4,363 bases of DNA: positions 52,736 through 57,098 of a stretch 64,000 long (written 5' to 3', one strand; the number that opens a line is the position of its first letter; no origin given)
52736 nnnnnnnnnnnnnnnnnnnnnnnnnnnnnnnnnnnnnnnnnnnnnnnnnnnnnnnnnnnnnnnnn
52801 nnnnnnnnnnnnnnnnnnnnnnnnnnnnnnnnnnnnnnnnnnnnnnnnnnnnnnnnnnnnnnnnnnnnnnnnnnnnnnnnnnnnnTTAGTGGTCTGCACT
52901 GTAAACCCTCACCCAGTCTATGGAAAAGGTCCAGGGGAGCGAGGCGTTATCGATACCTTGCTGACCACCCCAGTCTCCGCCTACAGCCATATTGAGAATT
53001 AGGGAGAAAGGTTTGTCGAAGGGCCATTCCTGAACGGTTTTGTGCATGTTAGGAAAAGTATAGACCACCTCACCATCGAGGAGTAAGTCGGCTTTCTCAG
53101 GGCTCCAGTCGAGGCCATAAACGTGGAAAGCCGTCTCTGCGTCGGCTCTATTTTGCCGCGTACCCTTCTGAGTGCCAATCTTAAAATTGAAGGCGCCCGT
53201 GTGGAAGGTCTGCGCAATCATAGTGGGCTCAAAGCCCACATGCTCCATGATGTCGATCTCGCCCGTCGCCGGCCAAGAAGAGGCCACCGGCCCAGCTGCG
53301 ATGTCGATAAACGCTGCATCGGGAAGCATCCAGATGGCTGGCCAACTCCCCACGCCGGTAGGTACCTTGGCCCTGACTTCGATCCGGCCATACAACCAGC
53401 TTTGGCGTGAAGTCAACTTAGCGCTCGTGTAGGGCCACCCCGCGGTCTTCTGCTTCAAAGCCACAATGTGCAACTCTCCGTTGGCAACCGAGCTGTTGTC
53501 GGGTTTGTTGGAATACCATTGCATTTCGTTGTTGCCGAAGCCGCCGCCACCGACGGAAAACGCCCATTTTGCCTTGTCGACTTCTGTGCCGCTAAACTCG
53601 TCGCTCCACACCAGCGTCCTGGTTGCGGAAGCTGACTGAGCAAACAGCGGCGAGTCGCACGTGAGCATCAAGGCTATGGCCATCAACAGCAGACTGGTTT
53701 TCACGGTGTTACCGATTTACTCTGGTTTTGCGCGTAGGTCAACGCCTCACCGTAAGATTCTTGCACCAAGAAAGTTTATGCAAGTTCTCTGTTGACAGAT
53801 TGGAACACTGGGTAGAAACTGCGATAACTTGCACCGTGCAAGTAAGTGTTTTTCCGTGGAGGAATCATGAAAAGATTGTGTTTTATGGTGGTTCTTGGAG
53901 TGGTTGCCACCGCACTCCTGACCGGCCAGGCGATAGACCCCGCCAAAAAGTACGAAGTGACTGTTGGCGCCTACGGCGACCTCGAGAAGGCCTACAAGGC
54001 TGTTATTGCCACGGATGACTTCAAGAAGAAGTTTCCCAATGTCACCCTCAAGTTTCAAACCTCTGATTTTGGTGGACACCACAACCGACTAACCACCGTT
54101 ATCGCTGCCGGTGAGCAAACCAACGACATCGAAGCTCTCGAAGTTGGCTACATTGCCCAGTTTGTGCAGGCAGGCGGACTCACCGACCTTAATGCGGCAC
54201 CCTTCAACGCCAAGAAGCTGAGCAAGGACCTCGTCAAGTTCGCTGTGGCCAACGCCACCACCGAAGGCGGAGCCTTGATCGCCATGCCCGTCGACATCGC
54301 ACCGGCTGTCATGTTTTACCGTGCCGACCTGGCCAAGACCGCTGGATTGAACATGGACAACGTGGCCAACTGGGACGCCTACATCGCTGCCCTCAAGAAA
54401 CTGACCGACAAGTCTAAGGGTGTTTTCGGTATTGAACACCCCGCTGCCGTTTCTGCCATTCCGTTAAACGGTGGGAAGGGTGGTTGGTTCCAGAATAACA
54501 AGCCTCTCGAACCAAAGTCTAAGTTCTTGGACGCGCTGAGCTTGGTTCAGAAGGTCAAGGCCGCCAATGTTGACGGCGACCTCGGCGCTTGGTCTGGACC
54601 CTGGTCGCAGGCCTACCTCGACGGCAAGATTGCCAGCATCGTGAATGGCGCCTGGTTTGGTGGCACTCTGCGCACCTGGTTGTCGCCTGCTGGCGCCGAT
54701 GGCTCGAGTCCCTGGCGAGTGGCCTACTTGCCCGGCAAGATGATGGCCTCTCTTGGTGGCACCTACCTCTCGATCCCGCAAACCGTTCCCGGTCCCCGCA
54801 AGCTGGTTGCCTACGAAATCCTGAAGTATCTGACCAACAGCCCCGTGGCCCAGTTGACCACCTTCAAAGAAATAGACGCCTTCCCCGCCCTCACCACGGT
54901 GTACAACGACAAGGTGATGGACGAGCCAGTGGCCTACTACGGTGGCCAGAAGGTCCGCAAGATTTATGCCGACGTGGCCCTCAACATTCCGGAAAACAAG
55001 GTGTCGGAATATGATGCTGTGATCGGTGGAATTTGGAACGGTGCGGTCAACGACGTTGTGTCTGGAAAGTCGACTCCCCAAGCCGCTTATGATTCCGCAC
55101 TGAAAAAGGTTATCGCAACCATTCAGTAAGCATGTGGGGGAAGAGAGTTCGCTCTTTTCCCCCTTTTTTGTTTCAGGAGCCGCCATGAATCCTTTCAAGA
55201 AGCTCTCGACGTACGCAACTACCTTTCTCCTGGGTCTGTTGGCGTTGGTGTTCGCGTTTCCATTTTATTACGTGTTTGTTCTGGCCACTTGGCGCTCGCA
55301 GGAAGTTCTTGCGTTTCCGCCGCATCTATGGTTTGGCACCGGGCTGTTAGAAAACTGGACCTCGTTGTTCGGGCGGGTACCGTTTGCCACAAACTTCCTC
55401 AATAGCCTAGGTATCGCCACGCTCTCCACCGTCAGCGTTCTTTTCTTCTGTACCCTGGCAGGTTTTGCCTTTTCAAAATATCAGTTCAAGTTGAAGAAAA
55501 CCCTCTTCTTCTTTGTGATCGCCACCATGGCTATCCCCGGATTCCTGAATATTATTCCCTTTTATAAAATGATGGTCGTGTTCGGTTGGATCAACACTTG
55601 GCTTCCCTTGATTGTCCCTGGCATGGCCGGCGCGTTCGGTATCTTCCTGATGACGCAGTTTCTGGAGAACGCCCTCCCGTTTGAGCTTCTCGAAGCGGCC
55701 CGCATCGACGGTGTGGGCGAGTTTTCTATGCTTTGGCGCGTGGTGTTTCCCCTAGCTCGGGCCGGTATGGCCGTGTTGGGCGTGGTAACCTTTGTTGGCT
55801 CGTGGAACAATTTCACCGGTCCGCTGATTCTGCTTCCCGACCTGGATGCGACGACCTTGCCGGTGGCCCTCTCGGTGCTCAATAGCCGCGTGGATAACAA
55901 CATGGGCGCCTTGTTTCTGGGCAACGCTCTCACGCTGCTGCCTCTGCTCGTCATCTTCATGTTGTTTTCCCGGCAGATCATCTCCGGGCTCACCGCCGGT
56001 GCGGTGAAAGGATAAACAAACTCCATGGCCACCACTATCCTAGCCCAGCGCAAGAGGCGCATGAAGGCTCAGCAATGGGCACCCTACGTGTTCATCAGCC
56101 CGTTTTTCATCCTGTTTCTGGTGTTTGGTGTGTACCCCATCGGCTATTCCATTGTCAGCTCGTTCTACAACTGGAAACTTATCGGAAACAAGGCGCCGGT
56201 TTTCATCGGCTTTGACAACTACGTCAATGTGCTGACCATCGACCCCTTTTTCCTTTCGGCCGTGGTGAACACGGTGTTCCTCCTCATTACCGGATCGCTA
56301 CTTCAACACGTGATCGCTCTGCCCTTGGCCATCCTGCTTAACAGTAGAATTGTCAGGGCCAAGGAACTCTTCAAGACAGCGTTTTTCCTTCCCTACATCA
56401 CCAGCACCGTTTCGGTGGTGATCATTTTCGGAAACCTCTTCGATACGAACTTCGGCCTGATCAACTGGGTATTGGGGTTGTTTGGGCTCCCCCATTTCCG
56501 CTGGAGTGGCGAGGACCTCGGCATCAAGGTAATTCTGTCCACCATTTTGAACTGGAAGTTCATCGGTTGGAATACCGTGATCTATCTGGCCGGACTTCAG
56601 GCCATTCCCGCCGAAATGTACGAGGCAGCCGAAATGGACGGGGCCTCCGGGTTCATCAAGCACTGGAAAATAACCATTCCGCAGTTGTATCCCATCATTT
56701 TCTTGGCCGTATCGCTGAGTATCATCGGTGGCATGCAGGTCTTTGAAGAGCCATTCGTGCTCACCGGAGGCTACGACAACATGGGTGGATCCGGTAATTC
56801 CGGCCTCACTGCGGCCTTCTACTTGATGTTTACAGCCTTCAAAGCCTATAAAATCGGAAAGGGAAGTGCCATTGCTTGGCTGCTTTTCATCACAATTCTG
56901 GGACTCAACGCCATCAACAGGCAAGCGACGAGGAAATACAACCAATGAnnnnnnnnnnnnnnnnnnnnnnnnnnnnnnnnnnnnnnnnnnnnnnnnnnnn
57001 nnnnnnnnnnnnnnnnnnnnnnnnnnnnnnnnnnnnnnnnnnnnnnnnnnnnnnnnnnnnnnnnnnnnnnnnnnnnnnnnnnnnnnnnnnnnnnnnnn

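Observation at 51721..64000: Laminarin-type beta-1,3-glucan utilisation locus built around a large GH94-superfamily-like phosphorylase coupled to the transporter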

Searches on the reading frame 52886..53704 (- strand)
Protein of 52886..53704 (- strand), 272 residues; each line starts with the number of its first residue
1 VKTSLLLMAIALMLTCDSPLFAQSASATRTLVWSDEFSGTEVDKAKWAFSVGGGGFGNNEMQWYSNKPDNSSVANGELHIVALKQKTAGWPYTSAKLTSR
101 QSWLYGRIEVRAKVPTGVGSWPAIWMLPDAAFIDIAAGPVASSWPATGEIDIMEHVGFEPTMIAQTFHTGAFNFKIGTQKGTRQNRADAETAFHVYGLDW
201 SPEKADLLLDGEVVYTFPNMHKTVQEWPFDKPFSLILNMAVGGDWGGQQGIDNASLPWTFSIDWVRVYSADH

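Call 4: search_protein_families(library=pfam, proteins=[window:52886-53704:-], max_evalue=0.01)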
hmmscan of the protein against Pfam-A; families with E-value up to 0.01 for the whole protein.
window:52886-53704:- (272 aa): 2 families
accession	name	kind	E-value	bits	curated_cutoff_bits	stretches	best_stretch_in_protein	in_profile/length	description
PF00722.28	Glyco_hydro_16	-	1.5e-23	83.6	22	1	65-265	8-174/175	Glycosyl hydrolases family 16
PF03935.22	SKN1_KRE6_Sbg1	-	7.9e-08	31.6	30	1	28-127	116-222/501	Beta-glucan synthesis-associated protein SKN1/KRE6/Sbg1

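Call 5: search_protein_families(library=ncbifam, proteins=[window:52886-53704:-], max_evalue=0.01)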
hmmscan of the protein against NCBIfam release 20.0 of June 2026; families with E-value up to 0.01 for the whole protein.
window:52886-53704:- (272 aa): 4 families
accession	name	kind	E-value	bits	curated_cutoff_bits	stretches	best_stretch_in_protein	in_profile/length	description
NF052454.1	BtaGlycanEglC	equivalog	7e-23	81.3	700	1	27-271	224-459/459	endo-1,3-1,4-beta-glycanase EglC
NF047856.1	BGlucanaseBglS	equivalog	1.8e-10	40.8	300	1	12-219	7-193/237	beta-glucanase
NF041449.1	K_carrageenase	equivalog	3.5e-08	33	350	1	33-127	28-120/283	kappa-carrageenase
NF052392.1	BetGlycExoK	equivalog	9e-08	31.9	350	1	10-219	12-200/261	endo-1,3-1,4-beta-glycanase ExoK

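Call 49: search_solved_structures(query=window:52886-53704:-, max_evalue=1e-10)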
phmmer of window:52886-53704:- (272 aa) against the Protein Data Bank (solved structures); distinct sequences matched with E-value up to 1e-10: 30.
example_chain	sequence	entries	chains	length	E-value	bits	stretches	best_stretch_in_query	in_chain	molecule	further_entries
3iln_A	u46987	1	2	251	7.3e-67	229.1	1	31-268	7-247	Laminarinase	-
7wwc_A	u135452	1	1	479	7.7e-60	206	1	30-269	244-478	beta-1,3(4)-glucanase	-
7ww4_A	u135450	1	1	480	7.7e-60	206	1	30-269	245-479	beta-1,3(4)-glucanase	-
6xof_A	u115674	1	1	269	7.2e-55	189.7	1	29-269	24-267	GH16 family protein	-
6xqf_A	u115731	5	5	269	3.8e-54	187.4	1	29-269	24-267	GH16 family protein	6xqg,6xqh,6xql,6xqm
5wut_A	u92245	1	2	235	3.9e-53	184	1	29-268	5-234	ULam111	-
8va4_A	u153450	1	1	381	2e-49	171.8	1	31-269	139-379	Glycoside hydrolase family 16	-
2hyk_A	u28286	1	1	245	3.5e-41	144.8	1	28-269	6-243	Beta-1,3-glucanase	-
4bq1_A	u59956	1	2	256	4.4e-40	141.2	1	25-268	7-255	ENDO-1,3-BETA-GLUCANASE, FAMILY GH16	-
9vmv_A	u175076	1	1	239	9.3e-40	140.2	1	30-269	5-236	Beta-1,3-glucanase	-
9voq_A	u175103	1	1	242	9.7e-40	140.1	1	30-269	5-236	Beta-1,3-glucanase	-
6jh5_A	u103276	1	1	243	1.1e-39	140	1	30-269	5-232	LamCAT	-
3atg_A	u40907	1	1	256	2e-39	139.1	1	30-269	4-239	GLUCANASE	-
4bow_A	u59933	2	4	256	2.4e-39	138.8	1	25-268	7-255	ENDO-1,3-BETA-GLUCANASE, FAMILY GH16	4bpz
9voo_A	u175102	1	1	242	2.5e-39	138.8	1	30-269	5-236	Hydrolase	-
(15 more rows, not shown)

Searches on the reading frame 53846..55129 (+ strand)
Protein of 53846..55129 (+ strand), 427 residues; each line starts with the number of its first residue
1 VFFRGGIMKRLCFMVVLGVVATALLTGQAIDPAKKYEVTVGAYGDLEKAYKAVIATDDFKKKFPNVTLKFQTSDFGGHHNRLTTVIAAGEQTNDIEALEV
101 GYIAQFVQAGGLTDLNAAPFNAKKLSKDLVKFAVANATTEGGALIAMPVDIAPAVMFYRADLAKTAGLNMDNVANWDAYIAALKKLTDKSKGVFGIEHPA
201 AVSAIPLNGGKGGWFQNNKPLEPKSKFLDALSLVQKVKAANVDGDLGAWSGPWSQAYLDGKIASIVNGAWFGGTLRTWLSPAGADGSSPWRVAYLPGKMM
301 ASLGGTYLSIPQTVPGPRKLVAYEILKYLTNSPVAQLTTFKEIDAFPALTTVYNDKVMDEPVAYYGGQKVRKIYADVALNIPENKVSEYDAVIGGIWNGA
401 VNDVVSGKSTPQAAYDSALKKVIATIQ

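Call 4: search_protein_families(library=pfam, proteins=[window:53846-55129:+], max_evalue=0.01)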
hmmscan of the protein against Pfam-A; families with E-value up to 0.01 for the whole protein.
window:53846-55129:+ (427 aa): 1 family
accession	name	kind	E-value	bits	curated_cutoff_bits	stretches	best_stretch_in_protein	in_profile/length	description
PF01547.30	SBP_bac_1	-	4.8e-20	73.2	26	1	44-332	2-303/307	Bacterial extracellular solute-binding protein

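Call 5: search_protein_families(library=ncbifam, proteins=[window:53846-55129:+], max_evalue=0.01)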
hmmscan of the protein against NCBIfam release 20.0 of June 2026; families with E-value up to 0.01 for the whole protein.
window:53846-55129:+ (427 aa): 1 family
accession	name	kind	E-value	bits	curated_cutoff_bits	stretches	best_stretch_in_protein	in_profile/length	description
NF007011.0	PRK09474.1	equivalog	0.0026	16.6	291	1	9-185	4-170/396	maltose/maltodextrin ABC transporter substrate-binding protein MalE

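Call 52: search_solved_structures(query=window:53867-55129:+, max_evalue=0.001)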
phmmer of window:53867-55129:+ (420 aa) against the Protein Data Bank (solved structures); distinct sequences matched with E-value up to 0.001: 38.
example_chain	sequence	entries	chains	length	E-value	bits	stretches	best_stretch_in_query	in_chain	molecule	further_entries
5ixp_A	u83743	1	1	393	6.9e-25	91.3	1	51-414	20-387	Extracellular solute-binding protein family 1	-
5ysb_A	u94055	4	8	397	4.8e-19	72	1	32-362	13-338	Lin1841 protein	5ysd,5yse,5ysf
8bfy_A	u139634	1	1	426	1.1e-17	67.6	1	28-414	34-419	Putative secreted cellobiose-binding (Transport system associated)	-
6h0h_A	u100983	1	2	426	7.7e-16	61.5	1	47-373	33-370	Probable solute binding protein of ABC transporter system for sugars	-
6q5g_A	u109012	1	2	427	7.7e-16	61.5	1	47-373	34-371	Sugar ABC transporter substrate-binding protein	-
1eu8_A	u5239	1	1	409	1.1e-12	51.1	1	34-415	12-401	TREHALOSE/MALTOSE BINDING PROTEIN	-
4rya_A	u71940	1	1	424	3.4e-11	46.2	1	42-189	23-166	ABC transporter substrate binding protein (Sorbitol)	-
3jzj_A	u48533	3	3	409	9e-11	44.8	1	38-353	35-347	Acarbose/maltose binding protein GacH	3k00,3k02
3k01_A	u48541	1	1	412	9.2e-11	44.8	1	38-353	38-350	Acarbose/maltose binding protein GacH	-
2w7y_A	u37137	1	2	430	6.1e-10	42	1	114-409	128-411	PROBABLE SUGAR ABC TRANSPORTER, SUGAR-BINDING PROTEIN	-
6hur_A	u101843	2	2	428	1.5e-08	37.4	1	23-370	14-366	ABC transporter substrate-binding protein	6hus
5f7v_A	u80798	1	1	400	1.8e-08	37.2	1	49-264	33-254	Lmo0181 protein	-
4jxi_A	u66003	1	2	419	1.3e-06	31.1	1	46-182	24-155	design cystein esterase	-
3u1o_A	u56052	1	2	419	1.3e-06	31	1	46-182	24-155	De Novo design cysteine esterase ECH19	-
2uvh_A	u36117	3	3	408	1.8e-06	30.6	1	46-182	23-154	ABC TYPE PERIPLASMIC SUGAR-BINDING PROTEIN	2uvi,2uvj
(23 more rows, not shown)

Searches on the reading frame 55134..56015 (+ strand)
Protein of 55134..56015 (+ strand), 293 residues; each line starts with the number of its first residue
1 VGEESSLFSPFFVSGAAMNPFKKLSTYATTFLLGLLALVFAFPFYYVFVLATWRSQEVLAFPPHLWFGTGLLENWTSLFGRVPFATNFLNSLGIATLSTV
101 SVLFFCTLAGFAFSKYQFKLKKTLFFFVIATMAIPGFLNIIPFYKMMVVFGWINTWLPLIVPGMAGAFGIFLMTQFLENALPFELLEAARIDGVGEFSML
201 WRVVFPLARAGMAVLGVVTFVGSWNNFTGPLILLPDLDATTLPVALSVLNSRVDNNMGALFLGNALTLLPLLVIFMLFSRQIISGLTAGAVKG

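Call 4: search_protein_families(library=pfam, proteins=[window:55134-56015:+], max_evalue=0.01)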
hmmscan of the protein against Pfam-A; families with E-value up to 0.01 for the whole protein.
window:55134-56015:+ (293 aa): 1 family
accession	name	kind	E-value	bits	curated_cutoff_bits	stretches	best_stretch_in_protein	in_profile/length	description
PF00528.27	BPD_transp_1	-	1.9e-17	64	26.4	1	110-281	5-177/184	Binding-protein-dependent transport system inner membrane component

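Call 5: search_protein_families(library=ncbifam, proteins=[window:55134-56015:+], max_evalue=0.01)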
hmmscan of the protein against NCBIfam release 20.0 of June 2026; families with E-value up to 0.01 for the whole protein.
window:55134-56015:+ (293 aa): 9 families
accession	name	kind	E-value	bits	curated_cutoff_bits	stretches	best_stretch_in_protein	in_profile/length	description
NF008210.0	PRK10973.1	equivalog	1e-31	110.7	297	1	24-287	8-277/281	sn-glycerol-3-phosphate ABC transporter permease UgpE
NF040932.1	ABC_arch_GlcU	equivalog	7.8e-21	74.9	340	1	30-288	6-266/272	glucose ABC transporter permease GlcU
NF008231.0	PRK10998.1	equivalog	7.4e-18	65.1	261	1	82-293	79-296/296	maltose ABC transporter permease MalG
NF007047.0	PRK09500.1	equivalog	1.6e-05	24.7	326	1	37-221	12-194/257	spermidine/putrescine ABC transporter permease PotC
TIGR01581.1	Mo_ABC_porter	hypoth_equivalog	4.9e-05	22.9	210.3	1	88-269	23-216/225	ABC transporter permease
NF040931.1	ABC_arch_GlcT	equivalog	0.00024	20.8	360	1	164-234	154-222/278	glucose ABC transporter permease GlcT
TIGR02141.1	modB_ABC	equivalog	0.00038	20.2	182.6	1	91-277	3-202/208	molybdate ABC transporter permease subunit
TIGR03226.1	PhnU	equivalog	0.00066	19.2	283.45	1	184-279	208-301/311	2-aminoethylphosphonate ABC transporter permease subunit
NF011624.0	PRK15050.1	equivalog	0.0007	18.8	247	1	180-258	186-262/297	2-aminoethylphosphonate ABC transporter permease subunit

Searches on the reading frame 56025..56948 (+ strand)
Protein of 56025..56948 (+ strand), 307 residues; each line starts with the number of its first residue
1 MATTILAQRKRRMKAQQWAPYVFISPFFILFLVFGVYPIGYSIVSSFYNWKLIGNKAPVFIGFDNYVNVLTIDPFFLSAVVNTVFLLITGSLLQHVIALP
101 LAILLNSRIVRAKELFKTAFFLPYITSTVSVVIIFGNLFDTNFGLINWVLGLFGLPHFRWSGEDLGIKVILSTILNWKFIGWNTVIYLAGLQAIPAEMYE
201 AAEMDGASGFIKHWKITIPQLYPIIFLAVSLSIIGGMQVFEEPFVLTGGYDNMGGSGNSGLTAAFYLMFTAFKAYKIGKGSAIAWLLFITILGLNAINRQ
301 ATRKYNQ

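Call 4: search_protein_families(library=pfam, proteins=[window:56025-56948:+], max_evalue=0.01)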
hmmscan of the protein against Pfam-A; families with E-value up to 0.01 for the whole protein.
window:56025-56948:+ (307 aa): 1 family
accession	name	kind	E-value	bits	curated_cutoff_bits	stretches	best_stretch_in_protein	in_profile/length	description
PF00528.27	BPD_transp_1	-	1.6e-06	28.4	26.4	1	99-282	2-155/184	Binding-protein-dependent transport system inner membrane component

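Call 5: search_protein_families(library=ncbifam, proteins=[window:56025-56948:+], max_evalue=0.01)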
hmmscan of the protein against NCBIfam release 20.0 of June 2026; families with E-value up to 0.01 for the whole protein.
window:56025-56948:+ (307 aa): 8 families
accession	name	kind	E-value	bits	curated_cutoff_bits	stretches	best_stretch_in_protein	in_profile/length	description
NF040931.1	ABC_arch_GlcT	equivalog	1.5e-23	83.9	360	1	29-287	6-256/278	glucose ABC transporter permease GlcT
NF007852.0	PRK10561.1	equivalog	3.1e-23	83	335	1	11-295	5-281/295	sn-glycerol-3-phosphate ABC transporter permease UgpA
NF008232.0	PRK10999.1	equivalog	9.7e-20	70.8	392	1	59-304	263-517/520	maltose ABC transporter permease MalF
TIGR03262.1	PhnU2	equivalog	1.7e-08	33.6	593.25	1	53-252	30-217/546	putative 2-aminoethylphosphonate ABC transporter permease subunit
TIGR00969.1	3a0106s02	subfamily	1.1e-05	25.1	240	1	62-234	46-209/272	sulfate ABC transporter permease subunit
TIGR02139.1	permease_CysT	equivalog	0.00014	21.5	246.1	1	61-290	34-248/265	sulfate ABC transporter permease subunit CysT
NF040932.1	ABC_arch_GlcU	equivalog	0.00016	21.4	340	1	179-252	144-217/272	glucose ABC transporter permease GlcU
NF011624.0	PRK15050.1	equivalog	0.0026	16.9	247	1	8-234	12-227/297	2-aminoethylphosphonate ABC transporter permease subunit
